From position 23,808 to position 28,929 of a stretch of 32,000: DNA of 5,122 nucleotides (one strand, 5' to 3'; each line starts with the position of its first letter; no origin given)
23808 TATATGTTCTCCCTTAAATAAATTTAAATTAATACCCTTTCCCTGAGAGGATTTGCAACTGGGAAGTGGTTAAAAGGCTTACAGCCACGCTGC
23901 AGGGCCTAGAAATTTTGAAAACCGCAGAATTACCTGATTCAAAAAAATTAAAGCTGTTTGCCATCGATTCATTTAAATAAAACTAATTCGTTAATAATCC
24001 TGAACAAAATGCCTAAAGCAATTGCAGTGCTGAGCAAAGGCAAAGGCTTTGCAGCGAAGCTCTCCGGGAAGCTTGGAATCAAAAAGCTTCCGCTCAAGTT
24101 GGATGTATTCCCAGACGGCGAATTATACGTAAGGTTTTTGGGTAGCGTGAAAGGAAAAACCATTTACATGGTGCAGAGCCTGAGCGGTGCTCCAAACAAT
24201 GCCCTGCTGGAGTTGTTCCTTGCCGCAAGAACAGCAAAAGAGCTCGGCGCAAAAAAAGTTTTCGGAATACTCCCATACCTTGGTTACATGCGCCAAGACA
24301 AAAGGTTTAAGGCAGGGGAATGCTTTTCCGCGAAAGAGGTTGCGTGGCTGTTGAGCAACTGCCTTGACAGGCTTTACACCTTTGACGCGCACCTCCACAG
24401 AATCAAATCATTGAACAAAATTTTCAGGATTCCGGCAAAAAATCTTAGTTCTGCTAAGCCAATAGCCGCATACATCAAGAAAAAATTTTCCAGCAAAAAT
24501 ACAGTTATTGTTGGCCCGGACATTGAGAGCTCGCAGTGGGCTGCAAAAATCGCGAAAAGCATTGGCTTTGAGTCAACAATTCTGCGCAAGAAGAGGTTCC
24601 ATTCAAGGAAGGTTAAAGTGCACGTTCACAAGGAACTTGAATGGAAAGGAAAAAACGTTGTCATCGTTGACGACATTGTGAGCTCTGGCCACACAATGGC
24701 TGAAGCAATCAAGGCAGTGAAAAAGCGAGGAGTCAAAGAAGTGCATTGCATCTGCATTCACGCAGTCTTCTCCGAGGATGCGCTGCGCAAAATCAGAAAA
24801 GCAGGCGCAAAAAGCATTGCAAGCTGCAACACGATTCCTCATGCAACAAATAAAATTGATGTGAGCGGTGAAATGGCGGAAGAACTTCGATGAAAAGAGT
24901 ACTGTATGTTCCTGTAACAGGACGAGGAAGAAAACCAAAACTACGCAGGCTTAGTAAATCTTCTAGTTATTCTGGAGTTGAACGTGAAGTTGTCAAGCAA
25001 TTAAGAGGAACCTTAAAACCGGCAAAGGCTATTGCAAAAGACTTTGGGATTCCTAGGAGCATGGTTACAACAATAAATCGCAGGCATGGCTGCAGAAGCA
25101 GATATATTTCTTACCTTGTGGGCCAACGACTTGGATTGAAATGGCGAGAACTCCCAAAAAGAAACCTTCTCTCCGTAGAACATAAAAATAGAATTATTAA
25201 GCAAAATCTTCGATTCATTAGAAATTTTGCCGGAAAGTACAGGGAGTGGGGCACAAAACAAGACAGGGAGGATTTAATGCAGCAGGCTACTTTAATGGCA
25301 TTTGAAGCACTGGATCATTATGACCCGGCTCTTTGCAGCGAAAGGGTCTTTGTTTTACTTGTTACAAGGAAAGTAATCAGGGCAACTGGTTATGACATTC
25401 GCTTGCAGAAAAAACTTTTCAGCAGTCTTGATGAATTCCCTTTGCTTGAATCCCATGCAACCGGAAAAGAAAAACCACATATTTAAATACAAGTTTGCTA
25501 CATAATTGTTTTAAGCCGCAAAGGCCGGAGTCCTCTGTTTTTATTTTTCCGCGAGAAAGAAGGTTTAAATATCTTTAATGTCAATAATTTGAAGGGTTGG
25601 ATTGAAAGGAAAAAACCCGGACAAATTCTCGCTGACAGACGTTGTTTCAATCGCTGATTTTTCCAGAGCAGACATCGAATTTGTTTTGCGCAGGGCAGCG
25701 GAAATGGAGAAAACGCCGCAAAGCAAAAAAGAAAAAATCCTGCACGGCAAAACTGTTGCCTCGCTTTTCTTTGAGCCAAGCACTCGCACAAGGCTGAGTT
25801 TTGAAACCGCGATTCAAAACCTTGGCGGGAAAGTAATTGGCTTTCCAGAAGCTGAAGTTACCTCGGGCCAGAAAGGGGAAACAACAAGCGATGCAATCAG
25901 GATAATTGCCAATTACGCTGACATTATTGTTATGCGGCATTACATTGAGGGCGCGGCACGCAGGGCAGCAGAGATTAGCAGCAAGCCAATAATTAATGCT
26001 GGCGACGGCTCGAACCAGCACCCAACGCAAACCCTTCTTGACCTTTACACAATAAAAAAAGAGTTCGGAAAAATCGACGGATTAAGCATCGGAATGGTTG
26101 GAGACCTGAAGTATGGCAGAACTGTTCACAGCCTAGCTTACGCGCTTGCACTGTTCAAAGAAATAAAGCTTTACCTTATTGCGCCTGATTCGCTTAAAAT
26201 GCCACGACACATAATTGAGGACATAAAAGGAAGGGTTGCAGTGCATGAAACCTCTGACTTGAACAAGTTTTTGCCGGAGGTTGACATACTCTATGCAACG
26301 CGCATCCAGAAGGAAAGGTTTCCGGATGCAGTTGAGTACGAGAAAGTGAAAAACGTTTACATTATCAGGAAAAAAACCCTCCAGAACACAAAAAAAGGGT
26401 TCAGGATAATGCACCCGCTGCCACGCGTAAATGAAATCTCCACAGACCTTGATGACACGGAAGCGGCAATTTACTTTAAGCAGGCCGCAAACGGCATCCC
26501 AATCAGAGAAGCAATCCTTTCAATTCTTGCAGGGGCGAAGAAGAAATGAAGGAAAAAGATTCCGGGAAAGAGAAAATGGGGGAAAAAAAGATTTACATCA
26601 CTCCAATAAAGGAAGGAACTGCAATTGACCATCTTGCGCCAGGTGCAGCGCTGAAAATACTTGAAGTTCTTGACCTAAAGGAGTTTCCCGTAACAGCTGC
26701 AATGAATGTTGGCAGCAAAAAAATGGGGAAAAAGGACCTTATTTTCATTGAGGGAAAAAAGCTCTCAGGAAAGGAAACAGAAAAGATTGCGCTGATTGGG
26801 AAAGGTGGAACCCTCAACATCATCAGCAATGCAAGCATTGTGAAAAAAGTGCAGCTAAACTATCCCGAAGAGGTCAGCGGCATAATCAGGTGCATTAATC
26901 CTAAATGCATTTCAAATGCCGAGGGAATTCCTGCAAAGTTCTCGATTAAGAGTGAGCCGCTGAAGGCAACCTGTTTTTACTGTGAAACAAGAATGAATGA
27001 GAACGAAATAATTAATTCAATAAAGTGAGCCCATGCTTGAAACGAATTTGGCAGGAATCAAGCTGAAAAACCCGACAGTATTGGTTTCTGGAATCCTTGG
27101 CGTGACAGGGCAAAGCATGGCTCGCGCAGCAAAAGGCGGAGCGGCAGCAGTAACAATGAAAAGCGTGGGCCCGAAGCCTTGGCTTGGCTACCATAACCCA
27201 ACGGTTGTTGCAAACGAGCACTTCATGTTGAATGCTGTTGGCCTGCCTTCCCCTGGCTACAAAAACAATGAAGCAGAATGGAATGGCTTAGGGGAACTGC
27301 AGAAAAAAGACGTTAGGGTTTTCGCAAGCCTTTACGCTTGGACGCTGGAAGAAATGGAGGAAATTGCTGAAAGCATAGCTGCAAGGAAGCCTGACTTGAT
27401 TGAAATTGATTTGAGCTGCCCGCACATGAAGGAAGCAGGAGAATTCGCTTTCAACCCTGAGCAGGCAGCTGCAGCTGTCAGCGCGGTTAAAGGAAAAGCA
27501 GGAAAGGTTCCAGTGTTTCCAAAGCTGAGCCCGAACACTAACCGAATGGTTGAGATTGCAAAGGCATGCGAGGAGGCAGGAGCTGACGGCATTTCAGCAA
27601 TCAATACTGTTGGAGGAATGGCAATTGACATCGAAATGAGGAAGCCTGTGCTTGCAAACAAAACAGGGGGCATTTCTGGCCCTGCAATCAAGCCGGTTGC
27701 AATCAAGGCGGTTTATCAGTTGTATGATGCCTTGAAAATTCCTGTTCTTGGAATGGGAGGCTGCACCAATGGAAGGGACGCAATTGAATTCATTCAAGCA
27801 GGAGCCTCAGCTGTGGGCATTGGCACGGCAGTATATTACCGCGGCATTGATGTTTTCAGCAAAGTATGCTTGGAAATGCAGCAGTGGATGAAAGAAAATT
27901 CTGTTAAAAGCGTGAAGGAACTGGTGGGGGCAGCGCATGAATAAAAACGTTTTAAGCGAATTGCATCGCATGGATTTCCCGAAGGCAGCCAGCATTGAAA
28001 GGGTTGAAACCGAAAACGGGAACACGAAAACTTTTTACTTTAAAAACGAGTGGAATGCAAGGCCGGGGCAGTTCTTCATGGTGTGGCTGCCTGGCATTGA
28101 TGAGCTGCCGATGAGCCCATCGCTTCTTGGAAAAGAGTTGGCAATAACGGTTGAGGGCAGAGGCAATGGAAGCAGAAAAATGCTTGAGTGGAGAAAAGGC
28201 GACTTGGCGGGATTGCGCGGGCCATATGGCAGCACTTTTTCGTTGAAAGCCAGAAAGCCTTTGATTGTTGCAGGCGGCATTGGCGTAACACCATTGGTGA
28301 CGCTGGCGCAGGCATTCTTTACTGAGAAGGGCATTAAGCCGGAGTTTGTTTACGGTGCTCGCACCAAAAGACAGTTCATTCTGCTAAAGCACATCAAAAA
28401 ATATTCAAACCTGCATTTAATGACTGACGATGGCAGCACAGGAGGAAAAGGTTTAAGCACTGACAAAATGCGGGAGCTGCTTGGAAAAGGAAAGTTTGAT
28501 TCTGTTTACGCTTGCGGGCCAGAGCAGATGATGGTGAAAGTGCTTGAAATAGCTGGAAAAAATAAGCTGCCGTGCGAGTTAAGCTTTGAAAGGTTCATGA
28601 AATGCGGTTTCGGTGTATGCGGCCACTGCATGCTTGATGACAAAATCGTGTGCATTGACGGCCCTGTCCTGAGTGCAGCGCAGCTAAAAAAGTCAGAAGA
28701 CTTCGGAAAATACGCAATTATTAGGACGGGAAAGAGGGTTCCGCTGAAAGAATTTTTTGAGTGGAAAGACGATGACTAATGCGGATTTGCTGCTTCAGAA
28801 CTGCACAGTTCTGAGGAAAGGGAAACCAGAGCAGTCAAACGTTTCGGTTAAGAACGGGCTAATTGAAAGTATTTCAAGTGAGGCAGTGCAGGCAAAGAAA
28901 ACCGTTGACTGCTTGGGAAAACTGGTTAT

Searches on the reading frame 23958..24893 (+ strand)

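Call 11: search_protein_families(library=pfam, max_evalue=0.001, proteins=[window:23958-24893:+])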
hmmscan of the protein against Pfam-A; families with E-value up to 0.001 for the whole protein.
window:23958-24893:+ (311 aa): 6 families
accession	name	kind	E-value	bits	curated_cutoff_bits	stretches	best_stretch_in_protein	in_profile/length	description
PF13793.12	Pribosyltran_N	-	7.4e-29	100.4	25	1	24-134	5-115/117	N-terminal domain of ribose phosphate pyrophosphokinase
PF00156.33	Pribosyltran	-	1.8e-23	83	26.3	1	166-287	12-140/158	Phosphoribosyl transferase domain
PF14572.12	Pribosyl_synth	-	3.3e-11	43.9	27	1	230-302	82-154/184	Phosphoribosyl synthetase-associated domain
PF24390.1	PRTase-CE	-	1.6e-08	35.2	27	1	134-290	21-168/253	PRTase-CE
PF14681.12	UPRTase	-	6.7e-06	26.2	27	1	227-282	118-171/206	Uracil phosphoribosyltransferase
PF15609.12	PRTase_2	-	0.0004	20.4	28.8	1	225-284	113-173/188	Phosphoribosyl transferase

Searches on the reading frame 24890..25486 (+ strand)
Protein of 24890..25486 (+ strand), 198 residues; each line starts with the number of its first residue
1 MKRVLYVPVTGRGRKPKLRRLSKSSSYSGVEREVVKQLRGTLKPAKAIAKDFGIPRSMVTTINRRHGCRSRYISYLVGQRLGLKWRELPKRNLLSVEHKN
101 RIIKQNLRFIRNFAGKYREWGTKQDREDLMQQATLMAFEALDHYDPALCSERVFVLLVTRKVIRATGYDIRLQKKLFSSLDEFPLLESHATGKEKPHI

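Call 11: search_protein_families(library=pfam, max_evalue=0.001, proteins=[window:24890-25486:+])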
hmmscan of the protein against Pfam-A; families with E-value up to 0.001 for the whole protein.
window:24890-25486:+ (198 aa): 1 family
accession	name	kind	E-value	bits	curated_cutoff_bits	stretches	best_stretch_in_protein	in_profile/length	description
PF04542.20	Sigma70_r2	-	6e-06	26.4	24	1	103-161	2-59/71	Sigma-70 region 2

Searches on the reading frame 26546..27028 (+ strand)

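Call 11: search_protein_families(library=pfam, max_evalue=0.001, proteins=[window:26546-27028:+])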
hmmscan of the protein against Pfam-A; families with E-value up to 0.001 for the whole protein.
window:26546-27028:+ (160 aa): 2 families
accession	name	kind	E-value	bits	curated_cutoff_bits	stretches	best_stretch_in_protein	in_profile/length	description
PF01948.23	PyrI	-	9.8e-24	83.9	25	1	18-104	3-92/93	Aspartate carbamoyltransferase regulatory chain, allosteric domain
PF02748.20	PyrI_C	-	9.8e-15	54.6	23.4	1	109-155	1-48/48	Aspartate carbamoyltransferase regulatory chain, metal binding domain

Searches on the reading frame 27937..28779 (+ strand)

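Call 11: search_protein_families(library=pfam, max_evalue=0.001, proteins=[window:27937-28779:+])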
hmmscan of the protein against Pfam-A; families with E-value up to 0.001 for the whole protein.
window:27937-28779:+ (280 aa): 2 families
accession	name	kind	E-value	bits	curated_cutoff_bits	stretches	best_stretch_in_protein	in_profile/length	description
PF10418.14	DHODB_Fe-S_bind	-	2.3e-10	40.5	23.9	1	218-250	1-40/41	Iron-sulfur cluster binding domain of dihydroorotate dehydrogenase B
PF00175.26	NAD_binding_1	-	6.2e-10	40.1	22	1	111-201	2-106/109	Oxidoreductase NAD-binding domain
